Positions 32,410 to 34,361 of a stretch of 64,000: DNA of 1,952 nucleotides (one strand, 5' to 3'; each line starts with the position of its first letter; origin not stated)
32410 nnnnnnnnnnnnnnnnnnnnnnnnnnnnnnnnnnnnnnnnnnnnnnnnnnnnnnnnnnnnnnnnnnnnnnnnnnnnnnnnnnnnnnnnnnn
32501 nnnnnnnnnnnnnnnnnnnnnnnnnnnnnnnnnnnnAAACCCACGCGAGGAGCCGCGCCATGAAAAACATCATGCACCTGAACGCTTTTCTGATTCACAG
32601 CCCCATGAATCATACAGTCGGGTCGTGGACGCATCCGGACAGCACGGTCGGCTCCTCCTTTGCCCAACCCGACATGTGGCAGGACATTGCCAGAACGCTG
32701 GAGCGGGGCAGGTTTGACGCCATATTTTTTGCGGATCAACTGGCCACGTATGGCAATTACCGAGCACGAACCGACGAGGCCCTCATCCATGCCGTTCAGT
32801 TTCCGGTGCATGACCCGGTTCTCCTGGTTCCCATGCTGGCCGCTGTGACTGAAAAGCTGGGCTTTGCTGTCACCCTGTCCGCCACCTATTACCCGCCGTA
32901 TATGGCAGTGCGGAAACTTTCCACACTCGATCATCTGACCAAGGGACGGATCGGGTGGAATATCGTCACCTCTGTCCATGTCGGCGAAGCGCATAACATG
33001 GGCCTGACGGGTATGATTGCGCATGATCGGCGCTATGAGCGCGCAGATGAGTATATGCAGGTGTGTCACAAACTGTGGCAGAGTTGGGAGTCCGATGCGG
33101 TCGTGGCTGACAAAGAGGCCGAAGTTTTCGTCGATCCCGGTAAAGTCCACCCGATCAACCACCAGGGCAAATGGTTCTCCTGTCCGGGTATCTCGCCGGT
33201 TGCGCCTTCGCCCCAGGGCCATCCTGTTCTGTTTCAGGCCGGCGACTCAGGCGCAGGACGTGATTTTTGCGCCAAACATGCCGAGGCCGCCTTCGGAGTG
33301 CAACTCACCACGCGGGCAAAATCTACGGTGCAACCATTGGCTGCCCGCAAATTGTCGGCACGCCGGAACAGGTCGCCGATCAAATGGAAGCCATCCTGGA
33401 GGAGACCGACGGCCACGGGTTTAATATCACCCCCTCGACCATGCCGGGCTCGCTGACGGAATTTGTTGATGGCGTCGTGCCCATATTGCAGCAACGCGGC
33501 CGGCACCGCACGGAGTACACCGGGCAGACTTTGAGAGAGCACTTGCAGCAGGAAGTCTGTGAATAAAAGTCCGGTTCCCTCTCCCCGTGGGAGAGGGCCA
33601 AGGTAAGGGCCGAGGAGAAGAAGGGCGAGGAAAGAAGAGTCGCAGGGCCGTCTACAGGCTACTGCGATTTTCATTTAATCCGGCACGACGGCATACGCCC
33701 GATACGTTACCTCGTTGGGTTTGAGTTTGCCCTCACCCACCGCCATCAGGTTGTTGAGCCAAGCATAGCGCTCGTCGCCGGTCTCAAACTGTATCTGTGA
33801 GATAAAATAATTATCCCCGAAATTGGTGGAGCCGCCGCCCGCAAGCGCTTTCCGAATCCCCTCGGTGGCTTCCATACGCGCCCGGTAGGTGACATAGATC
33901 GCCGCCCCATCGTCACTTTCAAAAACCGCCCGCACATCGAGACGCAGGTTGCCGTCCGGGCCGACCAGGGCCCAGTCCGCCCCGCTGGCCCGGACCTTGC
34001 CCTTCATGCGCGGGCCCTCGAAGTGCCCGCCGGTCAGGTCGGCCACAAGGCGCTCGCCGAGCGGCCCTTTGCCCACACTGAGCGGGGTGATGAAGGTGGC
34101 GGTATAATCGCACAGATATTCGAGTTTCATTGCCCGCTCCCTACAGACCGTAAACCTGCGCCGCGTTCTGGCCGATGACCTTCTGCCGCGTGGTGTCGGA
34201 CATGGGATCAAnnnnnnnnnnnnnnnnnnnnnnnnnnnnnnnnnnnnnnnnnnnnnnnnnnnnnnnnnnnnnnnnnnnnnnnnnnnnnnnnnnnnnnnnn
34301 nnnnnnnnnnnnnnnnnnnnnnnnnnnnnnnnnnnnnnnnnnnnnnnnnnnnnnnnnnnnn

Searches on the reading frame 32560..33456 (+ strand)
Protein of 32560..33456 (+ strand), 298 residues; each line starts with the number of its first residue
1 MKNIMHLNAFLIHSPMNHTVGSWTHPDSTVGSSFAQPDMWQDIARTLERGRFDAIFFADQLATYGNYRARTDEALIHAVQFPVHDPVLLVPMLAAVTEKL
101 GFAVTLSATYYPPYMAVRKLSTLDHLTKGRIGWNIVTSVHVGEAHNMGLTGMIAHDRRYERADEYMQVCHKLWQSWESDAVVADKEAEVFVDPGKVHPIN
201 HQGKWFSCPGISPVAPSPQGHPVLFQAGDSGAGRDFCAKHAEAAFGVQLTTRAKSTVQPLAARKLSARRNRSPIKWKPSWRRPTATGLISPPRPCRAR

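Call 25: search_protein_families(library=pfam, proteins=[window:32560-33456:+], max_evalue=0.001)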
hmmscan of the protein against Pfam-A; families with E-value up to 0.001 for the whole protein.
window:32560-33456:+ (298 aa): 1 family
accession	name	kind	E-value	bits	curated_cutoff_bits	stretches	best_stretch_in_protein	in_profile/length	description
PF00296.26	Bac_luciferase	-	2.3e-25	90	27.9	1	35-278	20-222/314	Luciferase-like monooxygenase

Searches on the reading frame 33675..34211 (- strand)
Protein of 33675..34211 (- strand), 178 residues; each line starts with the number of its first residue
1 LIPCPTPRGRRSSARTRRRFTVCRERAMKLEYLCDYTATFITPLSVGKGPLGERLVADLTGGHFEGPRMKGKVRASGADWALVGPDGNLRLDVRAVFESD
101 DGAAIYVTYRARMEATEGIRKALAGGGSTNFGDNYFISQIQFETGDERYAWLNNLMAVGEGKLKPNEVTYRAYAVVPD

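Call 25: search_protein_families(library=pfam, proteins=[window:33675-34211:-], max_evalue=0.001)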
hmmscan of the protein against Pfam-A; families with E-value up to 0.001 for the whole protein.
window:33675-34211:- (178 aa): 1 family
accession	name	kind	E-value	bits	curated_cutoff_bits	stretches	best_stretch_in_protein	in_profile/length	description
PF11578.13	DUF3237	-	1.1e-40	139.2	24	1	29-175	2-149/149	Protein of unknown function (DUF3237)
